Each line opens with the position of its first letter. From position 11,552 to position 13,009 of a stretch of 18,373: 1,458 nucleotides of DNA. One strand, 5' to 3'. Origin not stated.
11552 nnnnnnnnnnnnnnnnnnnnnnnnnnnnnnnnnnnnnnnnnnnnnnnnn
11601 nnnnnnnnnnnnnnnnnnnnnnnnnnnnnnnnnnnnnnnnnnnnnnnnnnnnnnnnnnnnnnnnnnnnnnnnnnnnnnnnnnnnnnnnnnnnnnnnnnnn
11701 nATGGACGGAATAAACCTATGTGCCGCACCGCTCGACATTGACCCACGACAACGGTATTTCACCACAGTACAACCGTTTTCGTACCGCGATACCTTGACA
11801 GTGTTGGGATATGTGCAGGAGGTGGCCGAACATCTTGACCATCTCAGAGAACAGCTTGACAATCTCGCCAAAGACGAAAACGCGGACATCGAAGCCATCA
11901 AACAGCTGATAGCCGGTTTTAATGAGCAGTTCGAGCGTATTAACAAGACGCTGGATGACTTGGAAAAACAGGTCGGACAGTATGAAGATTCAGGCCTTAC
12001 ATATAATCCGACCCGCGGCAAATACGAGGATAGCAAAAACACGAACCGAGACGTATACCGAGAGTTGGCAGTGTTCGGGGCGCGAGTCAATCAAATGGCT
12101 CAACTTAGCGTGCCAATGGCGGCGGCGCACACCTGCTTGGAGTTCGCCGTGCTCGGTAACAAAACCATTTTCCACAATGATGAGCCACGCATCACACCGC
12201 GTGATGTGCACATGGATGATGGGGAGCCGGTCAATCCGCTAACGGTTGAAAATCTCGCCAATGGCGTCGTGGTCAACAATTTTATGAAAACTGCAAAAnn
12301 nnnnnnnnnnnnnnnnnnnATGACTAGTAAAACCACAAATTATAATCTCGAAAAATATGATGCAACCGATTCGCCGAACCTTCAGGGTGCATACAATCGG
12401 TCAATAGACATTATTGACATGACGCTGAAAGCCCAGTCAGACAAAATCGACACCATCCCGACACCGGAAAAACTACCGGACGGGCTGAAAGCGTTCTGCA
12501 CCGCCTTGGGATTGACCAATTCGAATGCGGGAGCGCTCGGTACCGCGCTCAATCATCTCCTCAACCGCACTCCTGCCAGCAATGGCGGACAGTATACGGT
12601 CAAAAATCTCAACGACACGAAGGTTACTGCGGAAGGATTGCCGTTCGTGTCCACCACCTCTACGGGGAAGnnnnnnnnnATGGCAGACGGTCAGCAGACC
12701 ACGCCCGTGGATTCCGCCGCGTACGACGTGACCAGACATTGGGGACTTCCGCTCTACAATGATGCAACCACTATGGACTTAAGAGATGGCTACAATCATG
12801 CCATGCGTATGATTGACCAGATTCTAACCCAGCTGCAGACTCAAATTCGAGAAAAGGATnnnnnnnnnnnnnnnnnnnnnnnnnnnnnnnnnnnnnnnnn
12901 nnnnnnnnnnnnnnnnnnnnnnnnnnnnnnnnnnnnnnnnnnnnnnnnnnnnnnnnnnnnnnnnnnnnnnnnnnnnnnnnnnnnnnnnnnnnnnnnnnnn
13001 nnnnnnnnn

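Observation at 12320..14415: Three consecutive genes share one N-terminal anchor module, including a stand-alone 60-aa copy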

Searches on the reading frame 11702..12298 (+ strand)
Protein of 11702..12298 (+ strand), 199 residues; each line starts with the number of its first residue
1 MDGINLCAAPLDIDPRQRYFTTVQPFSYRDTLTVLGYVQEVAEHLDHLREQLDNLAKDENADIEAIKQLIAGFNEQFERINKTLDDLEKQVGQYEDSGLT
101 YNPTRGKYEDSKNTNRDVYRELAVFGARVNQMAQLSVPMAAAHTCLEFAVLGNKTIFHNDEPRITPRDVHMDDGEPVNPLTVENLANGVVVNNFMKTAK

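Call 7: search_protein_families(library=pfam, proteins=[window:11702-12298:+], max_evalue=0.1)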
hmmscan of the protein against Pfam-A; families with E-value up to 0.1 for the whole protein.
window:11702-12298:+ (199 aa): 17 families
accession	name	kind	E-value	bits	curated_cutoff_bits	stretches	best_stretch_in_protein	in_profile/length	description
PF06103.16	DUF948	-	0.0032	18.1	37.2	1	38-87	28-77/89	Bacterial protein of unknown function (DUF948)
PF09177.16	STX6_10_61_N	-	0.0045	17.9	29.4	1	39-102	8-75/99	Syntaxin 6/10/61, N-terminal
PF05531.17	NPV_P10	-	0.012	16.5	29.8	1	34-88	9-62/75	Nucleopolyhedrovirus P10 protein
PF10267.14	Tmemb_cc2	-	0.014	15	32.8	1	33-87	220-274/397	Predicted transmembrane and coiled-coil 2 protein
PF18982.5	JetA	-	0.016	14.2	26.2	1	41-97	206-264/434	Wadjet protein JetA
PF13729.12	TraF_2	-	0.037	13.7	25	1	35-91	29-78/264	F plasmid transfer operon, TraF, protein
PF22638.1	FlgK_D1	-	0.041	13.9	28.6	1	33-88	41-95/233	Flagellar hook-associated protein FlgK helical domain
PF12128.14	DUF3584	-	0.043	11.8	31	1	39-100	279-340/1191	Protein of unknown function (DUF3584)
PF23203.1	KIF21A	-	0.047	13.9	28.5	1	40-98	48-106/161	KIF21A-like domain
PF10805.13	DUF2730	-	0.05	14.2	24.9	1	30-92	33-94/102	Protein of unknown function (DUF2730)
PF21774.3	NagJ_C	-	0.052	14.7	28.3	1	43-95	47-99/114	Hyaluronidase post-catalytic domain-like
PF06009.19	Laminin_II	-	0.058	13.8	33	1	33-91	14-75/138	Laminin Domain II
PF10368.14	YkyA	-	0.067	13.4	28.8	1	54-97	136-179/186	Putative cell-wall binding lipoprotein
PF25101.1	Spectrin_7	-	0.078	13.8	27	0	41-91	2-50/99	Animal spectrin repeats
PF05667.16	CCDC22_CC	-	0.086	12.4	39.2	1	41-122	192-273/477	CCDC22 protein coiled-coil region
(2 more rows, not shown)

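Call 9: search_protein_families(library=phrogs, proteins=[window:11702-12298:+], max_evalue=0.1)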
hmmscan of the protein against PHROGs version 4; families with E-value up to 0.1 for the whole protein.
window:11702-12298:+ (199 aa): 15 families
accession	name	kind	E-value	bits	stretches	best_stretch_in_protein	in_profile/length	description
phrog_5553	-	unknown function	0.0023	19.2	1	35-109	6-77/114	-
phrog_9373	-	unknown function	0.0079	16.4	1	35-96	165-226/388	-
phrog_32741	-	unknown function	0.031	15.7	1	40-80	20-60/79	-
phrog_3486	-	unknown function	0.034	15.7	0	62-102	7-48/102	-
phrog_1056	-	tail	0.035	13.8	1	58-97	99-138/582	fibritin neck whisker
phrog_77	-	DNA, RNA and nucleotide metabolism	0.036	13.5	1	43-98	739-800/967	SbcC-like subunit of palindrome specific endonuclease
phrog_10785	-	unknown function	0.04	13.7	1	39-117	87-164/553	-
phrog_10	-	head and packaging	0.05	13.5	1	45-95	276-325/752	major head protein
phrog_5467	-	unknown function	0.052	13.5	1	40-112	326-390/552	-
phrog_3550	-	unknown function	0.063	14.6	0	38-91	4-55/79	-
phrog_7303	-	unknown function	0.066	14.3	0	37-92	5-60/80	-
phrog_24418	-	other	0.072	12.3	1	38-133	376-471/717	glycerophosphoryl diester phosphodiesterase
phrog_37336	-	unknown function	0.082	14.4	0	43-97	15-68/146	-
phrog_1009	-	unknown function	0.083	14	0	41-95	39-96/103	-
phrog_3779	-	tail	0.1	11.6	0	33-136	846-946/1225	tail length tape measure protein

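Call 40: search_protein_families(library=ncbifam, proteins=[window:11702-12298:+], max_evalue=1)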
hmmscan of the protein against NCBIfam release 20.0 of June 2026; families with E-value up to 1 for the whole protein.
window:11702-12298:+ (199 aa): 20 families
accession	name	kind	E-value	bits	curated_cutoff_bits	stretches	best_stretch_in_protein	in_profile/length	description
NF045487.1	ASRP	equivalog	0.0035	16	300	1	39-92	221-273/593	archaea-specific SMC-related protein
NF053563.1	Rkd4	equivalog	0.0058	14.8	860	1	38-118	313-393/747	arcadin-4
NF003119.0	PRK04036.1-4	equivalog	0.0083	14.6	823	1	39-130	126-215/590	DNA-directed DNA polymerase II small subunit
NF047515.1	SpiroCoCo_C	equivalog_domain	0.0088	15.2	125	1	41-125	2-85/313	SpiroCoCo family coiled-coil protein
NF002244.0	PRK01156.1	equivalog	0.015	13.4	847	1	34-131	297-395/895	DNA double-strand break repair ATPase Rad50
NF003034.1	PRK03918.1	equivalog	0.023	12.7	700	1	37-97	208-267/878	DNA double-strand break repair ATPase Rad50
NF033885.1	conj_TraP_IncI1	equivalog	0.024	14.3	135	1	41-133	80-173/217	conjugal transfer protein TraP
NF047343.1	SCCmet_CcrB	equivalog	0.024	13.3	900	1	38-114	360-436/542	cassette chromosome recombinase CcrB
NF033870.1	VOMP_auto_Cterm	subfamily_domain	0.025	14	500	1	58-115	50-104/347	Vomp family autotransporter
TIGR02168.1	SMC_prok_B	equivalog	0.037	11.7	567.35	1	43-114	766-834/1181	chromosome segregation protein SMC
NF040878.1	SE1561_fam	subfamily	0.038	13.9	40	0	38-72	5-38/46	SE1561 family protein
TIGR01554.3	major_cap_HK97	equivalog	0.047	12.8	27.5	1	39-121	2-84/385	phage major capsid protein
NF043058.1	T4SS_LegC2C7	subfamily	0.049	12.6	350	1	39-109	107-177/348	LegC2/C7 family Dot/Icm T4SS effector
NF051436.1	NheA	equivalog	0.062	12.2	500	1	41-97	326-379/385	non-hemolytic enterotoxin subunit A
NF041035.1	Rad50_Halo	equivalog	0.065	11.6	1000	1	36-105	660-728/883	DNA double-strand break repair ATPase Rad50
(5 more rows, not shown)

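Call 41: search_solved_structures(query=window:11702-12298:+, max_evalue=10)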
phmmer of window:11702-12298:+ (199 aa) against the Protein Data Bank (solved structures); distinct sequences matched with E-value up to 10: 15.
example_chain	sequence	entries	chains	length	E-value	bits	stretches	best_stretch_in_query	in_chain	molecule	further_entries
6roc_A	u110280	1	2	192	0.01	18.8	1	39-113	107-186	Putative surface protein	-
6qo1_A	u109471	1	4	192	0.011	18.7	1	39-113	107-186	Putative surface protein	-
7zr2_A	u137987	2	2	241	0.042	16.8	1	44-85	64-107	Spike protein S2',Chimeric protein mimic of SARS-CoV-2 Spike HR1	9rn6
7rwz_B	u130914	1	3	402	0.062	16.3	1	41-105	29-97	Major capsid protein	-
1s0p_A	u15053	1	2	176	0.097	15.6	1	83-107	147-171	Adenylyl cyclase-associated protein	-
1tjf_A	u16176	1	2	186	0.1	15.5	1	83-107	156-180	Adenylyl cyclase-associated protein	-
9lx1_A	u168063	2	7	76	0.11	15.4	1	13-70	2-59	anti-CRISPR-associated protein, Aca7 | anti-CRISPR-associated protein Aca7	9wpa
4tql_A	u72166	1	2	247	0.21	14.5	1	39-89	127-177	Three helix bundle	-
3nat_A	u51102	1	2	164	0.28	14.1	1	32-111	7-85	Uncharacterized protein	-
6fue_A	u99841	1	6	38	1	12.3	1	61-96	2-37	FapF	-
2kr7_A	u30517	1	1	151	1.3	12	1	47-148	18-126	FKBP-type peptidyl-prolyl cis-trans isomerase slyD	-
4rfx_A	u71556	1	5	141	1.5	11.8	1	32-90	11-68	Dynactin subunit 1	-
6poo_A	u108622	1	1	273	2.6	11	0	65-129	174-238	BibA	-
5xg2_A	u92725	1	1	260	7.8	9.4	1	34-92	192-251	Chromosome partition protein Smc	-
8q84_B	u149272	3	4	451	8.6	9.3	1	45-103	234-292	Kinetochore protein NUF2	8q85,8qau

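Call 58: search_dna_similar(query=window:11702-12298:+, collection=phages, mode=protein, max_evalue=0.001, max_rows=40)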
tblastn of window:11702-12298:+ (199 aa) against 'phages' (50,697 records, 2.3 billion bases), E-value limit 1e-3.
Records with a match: 6; places in all: 6; records where one place covers at least 80% of the query: 5.
Best place of each record, by identity: 60-80% 5; <60% 1.
By first word of the organism name: Bifidobacterium 5; Bacteriophage 1.
By host as written in the record: Bifidobacterium dentium DA811 4; Bifidobacterium pseudocatenulatum U19 1; - 1.
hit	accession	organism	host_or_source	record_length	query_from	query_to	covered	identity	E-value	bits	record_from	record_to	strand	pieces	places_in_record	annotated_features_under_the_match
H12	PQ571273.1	Bifidobacterium phage BP1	Bifidobacterium pseudocatenulatum U19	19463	1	168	84%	72.6%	4e-75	250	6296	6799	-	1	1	hypothetical protein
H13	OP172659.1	Bifidobacterium phage BD811P2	Bifidobacterium dentium DA811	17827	1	167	84%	68.3%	1e-73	246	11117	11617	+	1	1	hypothetical protein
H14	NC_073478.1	Bifidobacterium phage BD811P2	Bifidobacterium dentium DA811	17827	1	167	84%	68.3%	1e-73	246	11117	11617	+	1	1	hypothetical protein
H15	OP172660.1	Bifidobacterium phage BD811P3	Bifidobacterium dentium DA811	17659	1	168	84%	67.3%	1e-69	234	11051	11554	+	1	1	hypothetical protein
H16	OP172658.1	Bifidobacterium phage BD811P1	Bifidobacterium dentium DA811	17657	1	168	84%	65.5%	3e-72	242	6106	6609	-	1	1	hypothetical protein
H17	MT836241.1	Bacteriophage sp.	human fecal samples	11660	1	107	54%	57.4%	6e-31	124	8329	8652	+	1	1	record has no annotation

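Call 60: find_homologous_proteins(query=window:11702-12298:+, max_evalue=0.001)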
Query window:11702-12298:+ (199 aa): 552 proteins with E <= 0.001 among 676 candidates; the best 120 are listed.
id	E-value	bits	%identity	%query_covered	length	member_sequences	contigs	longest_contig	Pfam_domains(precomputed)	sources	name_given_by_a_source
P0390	5.2e-124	429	96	100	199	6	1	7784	-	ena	-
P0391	8.0e-120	415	92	100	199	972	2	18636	-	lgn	-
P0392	8.7e-120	415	92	100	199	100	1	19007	-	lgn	-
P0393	4.2e-119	413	94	99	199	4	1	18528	-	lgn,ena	-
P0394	5.3e-119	413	90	100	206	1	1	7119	-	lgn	-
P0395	8.5e-118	409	91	100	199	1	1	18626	-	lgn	-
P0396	2.4e-117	407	91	100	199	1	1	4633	-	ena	-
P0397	1.4e-116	405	91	100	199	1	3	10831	-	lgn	-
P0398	2.2e-116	404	90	100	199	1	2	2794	-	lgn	-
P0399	2.7e-116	404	90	100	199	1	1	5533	-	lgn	-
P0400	4.0e-116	403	90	100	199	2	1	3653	-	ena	-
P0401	5.7e-116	403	89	100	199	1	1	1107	-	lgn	-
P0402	7.3e-116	403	89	100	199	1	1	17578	-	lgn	-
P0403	7.3e-116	403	90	99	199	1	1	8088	-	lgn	-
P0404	1.1e-115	402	90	99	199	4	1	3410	-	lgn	-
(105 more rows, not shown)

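Call 77: predict_structure(alignment_id=A5)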
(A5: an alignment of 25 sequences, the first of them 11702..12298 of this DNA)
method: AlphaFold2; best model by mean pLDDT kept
length: 199 residues; sequences in the alignment: 25
mean_pLDDT: 54.5   pTM: 0.22
mean pLDDT of the five models: 54.5, 47.2, 47.1, 45.8, 43.5
residues with pLDDT >= 90: 0; 70-90: 29; 50-70: 95; < 50: 75
segments of 3 or more residues with pLDDT < 50: 1-14, 19-23, 115-117, 140-176, 191-195
pLDDT, mean of each block of 10 residues (from residue 1): 38 48 50 60 69 72 73 71 70 57 53 51 51 51 47 44 36 45 55 48
secondary structure, 60 per line:
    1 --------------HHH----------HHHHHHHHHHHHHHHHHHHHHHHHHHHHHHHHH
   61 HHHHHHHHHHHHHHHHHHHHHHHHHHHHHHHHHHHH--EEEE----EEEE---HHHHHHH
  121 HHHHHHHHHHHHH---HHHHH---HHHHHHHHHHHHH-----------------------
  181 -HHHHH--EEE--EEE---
elements in order: H28-96 E99-102 E107-110 H114-133 H137-141 H145-157 H182-186 E189-191 E194-196

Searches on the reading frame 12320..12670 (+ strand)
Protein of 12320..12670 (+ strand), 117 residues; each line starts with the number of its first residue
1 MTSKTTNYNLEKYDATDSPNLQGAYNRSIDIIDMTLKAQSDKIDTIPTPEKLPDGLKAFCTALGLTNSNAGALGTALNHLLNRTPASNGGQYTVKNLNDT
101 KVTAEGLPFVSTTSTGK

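Call 7: search_protein_families(library=pfam, proteins=[window:12320-12670:+], max_evalue=0.1)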
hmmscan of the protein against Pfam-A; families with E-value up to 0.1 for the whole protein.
window:12320-12670:+ (117 aa): 0 families

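Call 9: search_protein_families(library=phrogs, proteins=[window:12320-12670:+], max_evalue=0.1)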
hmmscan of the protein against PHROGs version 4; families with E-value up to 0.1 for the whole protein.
window:12320-12670:+ (117 aa): 0 families

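Call 40: search_protein_families(library=ncbifam, proteins=[window:12320-12670:+], max_evalue=1)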
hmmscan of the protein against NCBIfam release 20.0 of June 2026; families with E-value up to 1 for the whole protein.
window:12320-12670:+ (117 aa): 0 families

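Call 49: find_homologous_proteins(query=window:12320-12670:+, max_evalue=0.001)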
Query window:12320-12670:+ (117 aa): 288 proteins with E <= 0.001 among 303 candidates; the best 120 are listed.
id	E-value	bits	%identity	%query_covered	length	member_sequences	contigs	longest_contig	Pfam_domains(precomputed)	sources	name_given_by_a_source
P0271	1.6e-69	249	100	100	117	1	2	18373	-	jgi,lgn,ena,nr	jgi:hypothetical protein|nr:MAG TPA_asm: hypothetical protein [Caudoviricetes sp.]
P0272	1.6e-60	220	88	99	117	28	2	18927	-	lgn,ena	-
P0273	1.0e-59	217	88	100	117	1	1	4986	-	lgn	-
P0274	1.5e-59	217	89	99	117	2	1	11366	-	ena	-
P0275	1.8e-59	217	86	99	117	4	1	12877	-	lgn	-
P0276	2.5e-59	216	86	100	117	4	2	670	-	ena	-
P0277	2.8e-59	216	88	99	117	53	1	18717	-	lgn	-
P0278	2.9e-59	216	88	99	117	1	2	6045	-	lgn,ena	-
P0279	5.5e-59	215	87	99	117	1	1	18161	-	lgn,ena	-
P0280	5.8e-59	215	88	99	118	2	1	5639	-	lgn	-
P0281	6.1e-59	215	85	100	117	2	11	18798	-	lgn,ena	-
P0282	6.5e-59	215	87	99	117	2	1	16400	-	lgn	-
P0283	8.6e-59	214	87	99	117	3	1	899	-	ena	-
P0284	9.1e-59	214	85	100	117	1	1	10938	-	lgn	-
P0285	1.1e-58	214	87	99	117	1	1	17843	-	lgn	-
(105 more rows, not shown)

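Call 59: predict_structure(alignment_id=A4)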
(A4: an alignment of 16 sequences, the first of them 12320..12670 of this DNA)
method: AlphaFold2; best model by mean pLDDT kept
length: 117 residues; sequences in the alignment: 16
mean_pLDDT: 68.4   pTM: 0.38
mean pLDDT of the five models: 68.4, 66.6, 65.3, 56.5, 54.6
residues with pLDDT >= 90: 15; 70-90: 28; 50-70: 61; < 50: 13
segments of 3 or more residues with pLDDT < 50: 83-89, 114-117
pLDDT, mean of each block of 10 residues (from residue 1): 83 76 88 91 72 65 65 61 48 58 61 45
secondary structure, 60 per line:
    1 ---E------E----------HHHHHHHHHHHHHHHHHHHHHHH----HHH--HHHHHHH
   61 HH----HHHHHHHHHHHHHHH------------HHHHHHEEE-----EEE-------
elements in order: H22-44 H54-62 H67-81 H94-99 E100-102 E108-110

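Call 106: fold_search(model_id=the predicted structure, library=pdb)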
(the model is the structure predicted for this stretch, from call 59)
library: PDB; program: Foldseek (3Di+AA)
matches with E <= 10: 1; with E <= 0.001: 0
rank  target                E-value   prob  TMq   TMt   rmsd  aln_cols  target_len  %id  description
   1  7qh6_Z                6.4e+00  0.10  0.17  0.17   2.3        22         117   23  Cryo-EM structure of the human mtLSU assembly intermediate upon MRM2 depletion - class 1 (released 2022-03-02)

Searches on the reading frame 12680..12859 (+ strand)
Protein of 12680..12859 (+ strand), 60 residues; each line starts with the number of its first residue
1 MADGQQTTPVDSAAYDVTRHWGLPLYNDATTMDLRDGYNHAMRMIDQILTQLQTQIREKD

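Call 7: search_protein_families(library=pfam, proteins=[window:12680-12859:+], max_evalue=0.1)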
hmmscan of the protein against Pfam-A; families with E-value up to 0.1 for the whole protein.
window:12680-12859:+ (60 aa): 1 family
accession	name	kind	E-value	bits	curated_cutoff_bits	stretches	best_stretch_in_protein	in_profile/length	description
PF12486.13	VasL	-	0.0033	17.8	27.3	1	5-59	28-82/147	Type VI secretion system, EvfB, or VasL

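Call 9: search_protein_families(library=phrogs, proteins=[window:12680-12859:+], max_evalue=0.1)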
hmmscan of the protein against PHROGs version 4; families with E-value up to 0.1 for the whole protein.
window:12680-12859:+ (60 aa): 0 families

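Call 23: search_solved_structures(query=A1, max_evalue=10, show_alignments=3)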
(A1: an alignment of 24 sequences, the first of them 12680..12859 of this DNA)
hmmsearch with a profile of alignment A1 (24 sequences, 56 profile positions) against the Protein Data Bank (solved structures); distinct sequences matched with E-value up to 10: 5.
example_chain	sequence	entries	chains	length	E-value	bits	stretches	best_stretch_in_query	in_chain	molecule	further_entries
5nl6_A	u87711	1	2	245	0.093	15.3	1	18-52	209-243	Calponin domain family protein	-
6sl3_A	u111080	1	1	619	0.3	13.7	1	18-52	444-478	Calponin homology domain protein putative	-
6sl2_A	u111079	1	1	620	0.3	13.7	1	18-52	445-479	Calponin homology domain protein putative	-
6sl7_A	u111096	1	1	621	0.3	13.7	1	18-52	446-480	Calponin homology domain protein putative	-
2j5p_A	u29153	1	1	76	1.1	11.9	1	26-40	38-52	DNA TRANSLOCASE FTSK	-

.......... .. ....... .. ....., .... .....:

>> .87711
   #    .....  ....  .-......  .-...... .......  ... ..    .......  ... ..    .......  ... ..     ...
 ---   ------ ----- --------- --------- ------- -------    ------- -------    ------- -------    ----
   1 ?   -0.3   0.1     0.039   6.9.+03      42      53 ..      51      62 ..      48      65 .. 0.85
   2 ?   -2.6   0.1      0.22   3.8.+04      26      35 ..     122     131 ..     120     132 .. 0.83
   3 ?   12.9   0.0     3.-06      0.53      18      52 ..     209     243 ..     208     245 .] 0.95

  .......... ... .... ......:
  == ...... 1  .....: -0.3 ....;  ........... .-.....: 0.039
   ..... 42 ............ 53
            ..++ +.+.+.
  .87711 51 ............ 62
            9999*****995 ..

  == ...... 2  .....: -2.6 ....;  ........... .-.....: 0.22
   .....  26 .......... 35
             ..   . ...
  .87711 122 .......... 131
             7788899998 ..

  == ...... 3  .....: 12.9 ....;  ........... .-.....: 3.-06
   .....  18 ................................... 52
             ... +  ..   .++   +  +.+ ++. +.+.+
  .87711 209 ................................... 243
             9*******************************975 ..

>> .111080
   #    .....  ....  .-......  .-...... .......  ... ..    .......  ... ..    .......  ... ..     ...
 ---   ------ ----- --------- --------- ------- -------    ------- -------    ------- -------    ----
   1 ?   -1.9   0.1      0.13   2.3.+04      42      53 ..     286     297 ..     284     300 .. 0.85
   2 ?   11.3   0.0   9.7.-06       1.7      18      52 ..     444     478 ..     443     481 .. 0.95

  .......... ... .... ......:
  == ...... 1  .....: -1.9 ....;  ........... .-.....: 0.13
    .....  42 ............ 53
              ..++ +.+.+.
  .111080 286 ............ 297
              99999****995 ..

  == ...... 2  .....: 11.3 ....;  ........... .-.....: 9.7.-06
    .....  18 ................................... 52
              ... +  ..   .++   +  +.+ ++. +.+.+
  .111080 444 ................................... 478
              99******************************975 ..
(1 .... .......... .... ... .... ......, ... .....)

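Call 24: find_homologous_proteins(query=A1, max_evalue=0.001)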
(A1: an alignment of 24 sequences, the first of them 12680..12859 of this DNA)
Query A1 (24 sequences) (60 aa, profile of the alignment): 550 proteins with E <= 0.001 among 889 candidates; the best 120 are listed.
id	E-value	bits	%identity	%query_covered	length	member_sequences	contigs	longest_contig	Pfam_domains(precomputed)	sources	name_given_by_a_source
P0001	6.3e-28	114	57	82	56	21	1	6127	-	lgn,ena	-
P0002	8.1e-28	113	61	82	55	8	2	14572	-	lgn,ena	-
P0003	1.2e-27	113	57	82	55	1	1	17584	-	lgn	-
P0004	1.4e-27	113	68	78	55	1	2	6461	-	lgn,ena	-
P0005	2.7e-27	112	59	82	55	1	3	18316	-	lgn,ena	-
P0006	2.9e-27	112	61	82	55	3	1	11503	-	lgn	-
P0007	3.3e-27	111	58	80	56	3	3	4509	-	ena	-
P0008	3.4e-27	111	66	73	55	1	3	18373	-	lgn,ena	-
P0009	3.4e-27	111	57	78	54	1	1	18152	-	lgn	-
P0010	3.6e-27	111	57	82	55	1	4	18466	-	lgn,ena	-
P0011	3.7e-27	111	56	80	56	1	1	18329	-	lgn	-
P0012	3.8e-27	111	59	82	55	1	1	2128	-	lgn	-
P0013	4.0e-27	111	66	73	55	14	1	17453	-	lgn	-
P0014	4.1e-27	111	59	82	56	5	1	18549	-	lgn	-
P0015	4.2e-27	111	59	82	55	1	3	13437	-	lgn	-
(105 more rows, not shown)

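Call 40: search_protein_families(library=ncbifam, proteins=[window:12680-12859:+], max_evalue=1)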
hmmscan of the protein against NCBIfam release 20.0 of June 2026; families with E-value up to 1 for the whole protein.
window:12680-12859:+ (60 aa): 0 families
